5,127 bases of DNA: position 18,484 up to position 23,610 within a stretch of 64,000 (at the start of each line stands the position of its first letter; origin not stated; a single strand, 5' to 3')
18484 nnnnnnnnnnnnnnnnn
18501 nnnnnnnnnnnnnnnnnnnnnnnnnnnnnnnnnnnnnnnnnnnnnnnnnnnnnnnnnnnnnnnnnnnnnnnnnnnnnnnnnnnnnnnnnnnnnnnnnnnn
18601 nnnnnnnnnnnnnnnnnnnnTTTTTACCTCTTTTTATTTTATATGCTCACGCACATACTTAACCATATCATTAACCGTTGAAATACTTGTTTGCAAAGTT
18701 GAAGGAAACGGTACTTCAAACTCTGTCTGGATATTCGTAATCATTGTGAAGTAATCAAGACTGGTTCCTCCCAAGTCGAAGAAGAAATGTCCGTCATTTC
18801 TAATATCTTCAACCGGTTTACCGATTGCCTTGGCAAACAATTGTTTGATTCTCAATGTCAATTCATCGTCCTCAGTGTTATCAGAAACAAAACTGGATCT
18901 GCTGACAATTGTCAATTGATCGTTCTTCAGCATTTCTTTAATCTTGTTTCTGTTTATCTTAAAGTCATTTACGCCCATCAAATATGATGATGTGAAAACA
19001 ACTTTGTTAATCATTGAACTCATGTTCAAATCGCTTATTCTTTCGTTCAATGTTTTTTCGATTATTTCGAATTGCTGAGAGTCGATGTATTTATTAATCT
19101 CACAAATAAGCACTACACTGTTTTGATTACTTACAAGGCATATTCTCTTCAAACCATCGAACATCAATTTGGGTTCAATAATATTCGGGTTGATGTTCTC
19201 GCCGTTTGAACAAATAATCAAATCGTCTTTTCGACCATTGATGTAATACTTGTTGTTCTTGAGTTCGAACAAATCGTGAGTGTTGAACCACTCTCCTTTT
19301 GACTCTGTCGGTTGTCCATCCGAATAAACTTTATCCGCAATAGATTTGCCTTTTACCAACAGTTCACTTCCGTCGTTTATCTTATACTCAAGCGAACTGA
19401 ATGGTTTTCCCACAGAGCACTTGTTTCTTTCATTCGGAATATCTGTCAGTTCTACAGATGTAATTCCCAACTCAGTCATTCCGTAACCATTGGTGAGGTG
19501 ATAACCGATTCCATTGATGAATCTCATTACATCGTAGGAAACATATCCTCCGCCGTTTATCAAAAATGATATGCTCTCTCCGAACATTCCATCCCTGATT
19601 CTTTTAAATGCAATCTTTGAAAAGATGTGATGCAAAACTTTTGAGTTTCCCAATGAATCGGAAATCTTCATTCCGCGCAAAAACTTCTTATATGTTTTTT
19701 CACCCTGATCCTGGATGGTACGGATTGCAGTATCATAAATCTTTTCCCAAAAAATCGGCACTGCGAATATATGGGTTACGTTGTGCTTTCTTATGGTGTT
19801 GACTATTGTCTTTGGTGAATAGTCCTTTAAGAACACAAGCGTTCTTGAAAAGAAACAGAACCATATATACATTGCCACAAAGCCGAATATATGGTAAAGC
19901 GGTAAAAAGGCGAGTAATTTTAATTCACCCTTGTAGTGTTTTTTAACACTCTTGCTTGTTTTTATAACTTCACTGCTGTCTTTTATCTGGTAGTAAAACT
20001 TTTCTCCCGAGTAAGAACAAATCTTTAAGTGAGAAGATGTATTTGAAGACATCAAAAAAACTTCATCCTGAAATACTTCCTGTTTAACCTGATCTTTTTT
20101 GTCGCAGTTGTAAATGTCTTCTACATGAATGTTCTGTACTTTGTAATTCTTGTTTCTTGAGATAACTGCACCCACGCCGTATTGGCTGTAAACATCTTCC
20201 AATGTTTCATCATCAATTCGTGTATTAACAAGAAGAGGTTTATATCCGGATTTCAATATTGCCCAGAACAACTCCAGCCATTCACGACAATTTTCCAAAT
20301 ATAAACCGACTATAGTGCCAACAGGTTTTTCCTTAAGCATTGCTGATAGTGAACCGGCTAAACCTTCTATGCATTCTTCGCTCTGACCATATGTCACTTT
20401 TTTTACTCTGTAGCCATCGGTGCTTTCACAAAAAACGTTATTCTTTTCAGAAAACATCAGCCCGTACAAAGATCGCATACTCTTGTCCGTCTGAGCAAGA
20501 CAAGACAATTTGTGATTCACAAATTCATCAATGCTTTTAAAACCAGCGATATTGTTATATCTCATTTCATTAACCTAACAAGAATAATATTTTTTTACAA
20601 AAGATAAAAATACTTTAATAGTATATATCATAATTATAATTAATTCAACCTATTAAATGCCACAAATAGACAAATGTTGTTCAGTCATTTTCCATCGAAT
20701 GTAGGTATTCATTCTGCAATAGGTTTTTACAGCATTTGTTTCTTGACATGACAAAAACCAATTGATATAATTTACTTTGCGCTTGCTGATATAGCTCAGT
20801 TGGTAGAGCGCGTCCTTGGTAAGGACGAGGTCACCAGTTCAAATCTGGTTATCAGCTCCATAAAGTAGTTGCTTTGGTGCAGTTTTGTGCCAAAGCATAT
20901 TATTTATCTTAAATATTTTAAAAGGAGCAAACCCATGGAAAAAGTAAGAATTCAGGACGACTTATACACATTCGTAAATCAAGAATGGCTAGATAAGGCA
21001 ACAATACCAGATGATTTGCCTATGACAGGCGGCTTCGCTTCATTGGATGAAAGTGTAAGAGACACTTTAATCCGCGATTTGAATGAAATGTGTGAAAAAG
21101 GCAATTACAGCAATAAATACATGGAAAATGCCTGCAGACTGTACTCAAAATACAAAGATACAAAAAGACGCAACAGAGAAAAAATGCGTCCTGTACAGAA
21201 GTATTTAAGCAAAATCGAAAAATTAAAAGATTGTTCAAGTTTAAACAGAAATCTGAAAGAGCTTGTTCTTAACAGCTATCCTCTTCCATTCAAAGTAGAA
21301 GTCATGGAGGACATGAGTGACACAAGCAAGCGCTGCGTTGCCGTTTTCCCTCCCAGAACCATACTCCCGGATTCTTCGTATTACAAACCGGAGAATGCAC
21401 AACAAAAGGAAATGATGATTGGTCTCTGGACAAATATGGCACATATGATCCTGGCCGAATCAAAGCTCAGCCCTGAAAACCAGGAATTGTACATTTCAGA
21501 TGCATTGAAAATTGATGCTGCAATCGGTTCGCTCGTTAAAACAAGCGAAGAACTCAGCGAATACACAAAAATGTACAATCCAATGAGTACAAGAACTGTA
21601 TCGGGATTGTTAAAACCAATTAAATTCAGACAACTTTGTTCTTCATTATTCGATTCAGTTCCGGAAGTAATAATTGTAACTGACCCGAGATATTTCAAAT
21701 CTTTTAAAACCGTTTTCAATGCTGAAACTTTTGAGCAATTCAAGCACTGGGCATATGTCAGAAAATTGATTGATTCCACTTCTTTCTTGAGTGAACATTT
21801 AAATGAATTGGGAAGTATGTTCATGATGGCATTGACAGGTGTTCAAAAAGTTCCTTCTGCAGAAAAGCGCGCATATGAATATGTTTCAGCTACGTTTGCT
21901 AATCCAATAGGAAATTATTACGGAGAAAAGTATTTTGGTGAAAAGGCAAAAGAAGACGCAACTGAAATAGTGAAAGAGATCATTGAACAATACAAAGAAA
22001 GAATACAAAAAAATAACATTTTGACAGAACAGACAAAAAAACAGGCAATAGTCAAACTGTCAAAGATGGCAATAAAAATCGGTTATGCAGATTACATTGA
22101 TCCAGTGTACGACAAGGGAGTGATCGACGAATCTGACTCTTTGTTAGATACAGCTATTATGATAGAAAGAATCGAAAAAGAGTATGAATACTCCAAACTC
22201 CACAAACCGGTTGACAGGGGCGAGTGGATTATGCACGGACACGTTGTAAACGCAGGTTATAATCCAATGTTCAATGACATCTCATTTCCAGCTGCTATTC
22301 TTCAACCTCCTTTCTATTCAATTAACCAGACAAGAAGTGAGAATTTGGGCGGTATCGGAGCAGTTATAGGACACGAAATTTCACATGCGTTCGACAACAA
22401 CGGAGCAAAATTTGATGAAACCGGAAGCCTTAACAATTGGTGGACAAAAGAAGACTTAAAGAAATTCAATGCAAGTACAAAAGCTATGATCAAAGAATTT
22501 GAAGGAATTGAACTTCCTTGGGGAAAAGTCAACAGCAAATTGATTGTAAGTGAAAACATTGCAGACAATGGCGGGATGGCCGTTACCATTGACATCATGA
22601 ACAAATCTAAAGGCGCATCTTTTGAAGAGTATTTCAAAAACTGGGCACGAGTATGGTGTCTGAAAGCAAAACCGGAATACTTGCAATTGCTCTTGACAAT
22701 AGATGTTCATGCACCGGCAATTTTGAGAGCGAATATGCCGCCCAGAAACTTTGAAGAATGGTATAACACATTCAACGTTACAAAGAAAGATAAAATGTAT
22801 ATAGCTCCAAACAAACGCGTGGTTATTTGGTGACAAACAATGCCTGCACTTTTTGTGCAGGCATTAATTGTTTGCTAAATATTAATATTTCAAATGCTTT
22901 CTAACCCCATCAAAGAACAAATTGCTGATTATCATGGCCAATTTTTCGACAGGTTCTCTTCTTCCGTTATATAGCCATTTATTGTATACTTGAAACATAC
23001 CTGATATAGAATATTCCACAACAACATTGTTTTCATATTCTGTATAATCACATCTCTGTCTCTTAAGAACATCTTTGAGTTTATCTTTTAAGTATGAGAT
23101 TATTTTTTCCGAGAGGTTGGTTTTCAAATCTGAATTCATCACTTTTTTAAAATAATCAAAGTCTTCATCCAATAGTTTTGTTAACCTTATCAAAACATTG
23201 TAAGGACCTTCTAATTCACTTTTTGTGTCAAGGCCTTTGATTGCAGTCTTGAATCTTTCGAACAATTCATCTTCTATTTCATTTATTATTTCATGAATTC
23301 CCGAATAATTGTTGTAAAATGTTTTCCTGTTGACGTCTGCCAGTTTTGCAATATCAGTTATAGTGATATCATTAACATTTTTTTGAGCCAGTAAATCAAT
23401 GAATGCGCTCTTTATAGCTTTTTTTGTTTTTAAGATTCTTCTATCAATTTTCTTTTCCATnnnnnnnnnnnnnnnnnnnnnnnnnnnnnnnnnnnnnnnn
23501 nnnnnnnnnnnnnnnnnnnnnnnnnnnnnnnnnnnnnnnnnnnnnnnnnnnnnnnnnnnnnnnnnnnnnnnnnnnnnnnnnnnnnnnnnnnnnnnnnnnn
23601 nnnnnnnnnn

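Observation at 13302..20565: Seven-gene carrier-protein-dependent lipid acylation/remodelling operon: 2 ligases, 2 carriers, 2 PlsC acyltransferases, an MFS_2 permease and an LRAT/PLAAT-like enzyme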

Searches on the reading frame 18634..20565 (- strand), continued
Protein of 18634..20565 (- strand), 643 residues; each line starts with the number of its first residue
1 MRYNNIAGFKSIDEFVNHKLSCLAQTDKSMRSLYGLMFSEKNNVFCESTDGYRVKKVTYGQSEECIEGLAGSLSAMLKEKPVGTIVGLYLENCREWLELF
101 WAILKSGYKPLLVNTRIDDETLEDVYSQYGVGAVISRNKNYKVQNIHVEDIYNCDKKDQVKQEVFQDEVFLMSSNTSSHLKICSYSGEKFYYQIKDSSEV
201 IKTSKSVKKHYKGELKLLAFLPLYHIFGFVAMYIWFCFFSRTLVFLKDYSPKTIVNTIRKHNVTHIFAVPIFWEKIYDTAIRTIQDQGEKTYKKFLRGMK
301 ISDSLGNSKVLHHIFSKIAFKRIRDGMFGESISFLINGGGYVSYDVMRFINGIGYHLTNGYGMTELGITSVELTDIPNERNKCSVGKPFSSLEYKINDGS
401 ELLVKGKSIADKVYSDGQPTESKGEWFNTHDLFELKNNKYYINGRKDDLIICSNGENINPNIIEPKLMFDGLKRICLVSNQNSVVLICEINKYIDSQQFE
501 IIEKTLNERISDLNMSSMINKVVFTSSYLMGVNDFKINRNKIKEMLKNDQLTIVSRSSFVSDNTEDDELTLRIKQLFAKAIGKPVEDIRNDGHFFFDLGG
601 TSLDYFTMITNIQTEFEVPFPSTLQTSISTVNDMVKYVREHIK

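Call 36: fold_search(model_id=the predicted structure, library=pdb)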
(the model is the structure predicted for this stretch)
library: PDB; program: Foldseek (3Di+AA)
matches with E <= 10: 1776; with E <= 0.001: 626
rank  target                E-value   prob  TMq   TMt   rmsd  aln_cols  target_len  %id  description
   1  5msw                  3.6e-24  1.00  0.53  0.48  13.4       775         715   13  Structure of the A-PCP didomain of carboxylic acid reductase (CAR) from Segniliparus rugosus in complex with AMP (released 2017-07-05)
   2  5x8f_A                1.3e-23  1.00  0.50  0.66  10.7       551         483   18  Ternary complex structure of a double mutant I454RA456K of o-Succinylbenzoate CoA Synthetase (MenE) from Bacillus Subt (released 2017-06-07)
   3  5buq_B                2.7e-23  1.00  0.48  0.64   9.0       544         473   18  Unliganded Form of O-succinylbenzoate Coenzyme A Synthetase (MenE) from Bacillus Subtilis, Solved at 1.98 Angstroms (released 2015-08-26)
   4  3vnq                  2.7e-23  1.00  0.51  0.65   7.7       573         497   16  Co-crystal structure of NRPS adenylation protein CytC1 with ATP from streptomyces (released 2013-01-23)
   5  5bus_A                3.5e-23  1.00  0.54  0.70   6.7       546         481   18  O-succinylbenzoate Coenzyme A Synthetase (MenE) from Bacillus Subtilis, in complex with AMP (released 2015-08-26)
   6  3vns                  3.9e-23  1.00  0.52  0.65   7.6       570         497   16  Co-crystal structure of NRPS adenylation protein CytC1 with D-valine and AMP from streptomyces (released 2013-01-23)
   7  5x8f_C                4.1e-23  1.00  0.51  0.66  10.5       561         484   18  Ternary complex structure of a double mutant I454RA456K of o-Succinylbenzoate CoA Synthetase (MenE) from Bacillus Subt (released 2017-06-07)
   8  5x8f_B                4.3e-23  1.00  0.51  0.66  10.5       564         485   18  Ternary complex structure of a double mutant I454RA456K of o-Succinylbenzoate CoA Synthetase (MenE) from Bacillus Subt (released 2017-06-07)
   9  5bur_A                4.6e-23  1.00  0.54  0.71   7.0       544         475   18  O-succinylbenzoate Coenzyme A Synthetase (MenE) from Bacillus Subtilis, in Complex with ATP and Magnesium Ion (released 2015-08-26)
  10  5x8g_B                4.6e-23  1.00  0.51  0.67  10.6       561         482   18  Binary complex structure of a double mutant I454RA456K of o-Succinylbenzoate CoA Synthetase (MenE) from Bacillus Subti (released 2017-06-07)
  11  5u89_A                5.4e-23  1.00  0.47  0.31  15.5       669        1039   16  Crystal structure of a cross-module fragment from the dimodular NRPS DhbF (released 2017-05-10)
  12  4r0m_A                6.0e-23  1.00  0.52  0.52  12.6       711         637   15  Structure of McyG A-PCP complexed with phenylalanyl-adenylate (released 2015-04-15)
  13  2vsq                  7.0e-23  1.00  0.47  0.26  14.1       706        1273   13  Structure of surfactin A synthetase C (SrfA-C), a nonribosomal peptide synthetase termination module (released 2008-07-08)
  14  5gtd_A                8.7e-23  1.00  0.54  0.70   6.7       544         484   18  o-Succinylbenzoate CoA Synthetase (MenE) from Bacillus Subtilis in Complex with the Acyl-adenylate Intermediate OSB-AM (released 2017-01-04)
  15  5x8f_D                1.0e-22  1.00  0.51  0.66  10.5       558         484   18  Ternary complex structure of a double mutant I454RA456K of o-Succinylbenzoate CoA Synthetase (MenE) from Bacillus Subt (released 2017-06-07)
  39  8hsy_A                4.5e-21  1.00  0.52  0.61   8.1       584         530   14  Acyl-ACP Synthetase structure (released 2023-12-27)
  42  8jyl_A                5.9e-21  1.00  0.51  0.61  10.9       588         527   13  Acyl-ACP Synthetase structure bound to C10-AMS (released 2024-07-10)
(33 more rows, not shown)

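Call 40: search_solved_structures(query=L003:15393-16316:+, max_evalue=0.00001)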
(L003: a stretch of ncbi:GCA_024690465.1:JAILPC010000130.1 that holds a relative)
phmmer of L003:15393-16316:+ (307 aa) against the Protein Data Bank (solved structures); distinct sequences matched with E-value up to 0.00001: 3.
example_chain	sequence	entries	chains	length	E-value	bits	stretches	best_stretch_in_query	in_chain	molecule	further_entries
5g59_A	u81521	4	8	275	1.9e-08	36.8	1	68-171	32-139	ESTERASE | Uncharacterized protein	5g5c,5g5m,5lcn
9pjb_A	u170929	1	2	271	4.4e-07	32.4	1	109-289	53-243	MHETase MHT043-5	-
3fob_A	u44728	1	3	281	4.8e-07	32.3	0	233-287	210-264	Bromoperoxidase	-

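Call 41: search_solved_structures(query=L003:19016-19999:+, max_evalue=0.001)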
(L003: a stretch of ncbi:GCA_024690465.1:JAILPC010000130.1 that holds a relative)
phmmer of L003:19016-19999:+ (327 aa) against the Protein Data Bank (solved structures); distinct sequences matched with E-value up to 0.001: 1.
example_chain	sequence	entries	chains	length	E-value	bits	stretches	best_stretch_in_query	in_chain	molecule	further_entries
5g59_A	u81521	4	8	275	3.2e-07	33.3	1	91-288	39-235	ESTERASE | Uncharacterized protein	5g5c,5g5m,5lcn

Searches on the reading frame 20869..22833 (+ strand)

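Call 7: search_protein_families(library=pfam, proteins=[window:20869-22833:+], max_evalue=0.001)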
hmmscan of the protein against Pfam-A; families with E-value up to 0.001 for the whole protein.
window:20869-22833:+ (654 aa): 2 families
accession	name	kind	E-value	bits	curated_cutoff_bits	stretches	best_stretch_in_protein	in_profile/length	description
PF05649.18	Peptidase_M13_N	-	4e-71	240.9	32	1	29-406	2-380/381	Peptidase family M13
PF01431.27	Peptidase_M13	-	1.5e-55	188.4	24.5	1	461-651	1-205/205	Peptidase family M13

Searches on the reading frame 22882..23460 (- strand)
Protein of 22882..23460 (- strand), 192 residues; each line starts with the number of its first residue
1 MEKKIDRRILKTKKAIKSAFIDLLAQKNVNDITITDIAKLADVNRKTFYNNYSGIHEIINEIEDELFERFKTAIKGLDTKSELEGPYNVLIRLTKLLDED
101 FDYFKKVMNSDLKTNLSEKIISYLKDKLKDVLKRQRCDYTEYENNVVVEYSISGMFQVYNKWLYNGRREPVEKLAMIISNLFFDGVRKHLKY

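Call 7: search_protein_families(library=pfam, proteins=[window:22882-23460:-], max_evalue=0.001)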
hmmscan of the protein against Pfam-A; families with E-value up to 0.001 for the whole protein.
window:22882-23460:- (192 aa): 3 families
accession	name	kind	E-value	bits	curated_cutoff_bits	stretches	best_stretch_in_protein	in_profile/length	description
PF14278.11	TetR_C_8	-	2.3e-10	40.9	26.1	1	86-182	3-101/103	Transcriptional regulator C-terminal region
PF00440.29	TetR_N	-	0.0007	19.8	24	0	22-62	7-47/47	Bacterial regulatory proteins, tetR family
PF13022.12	HTH_Tnp_1_2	-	0.00074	20.1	27.9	1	1-72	1-69/122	Helix-turn-helix of insertion element transposase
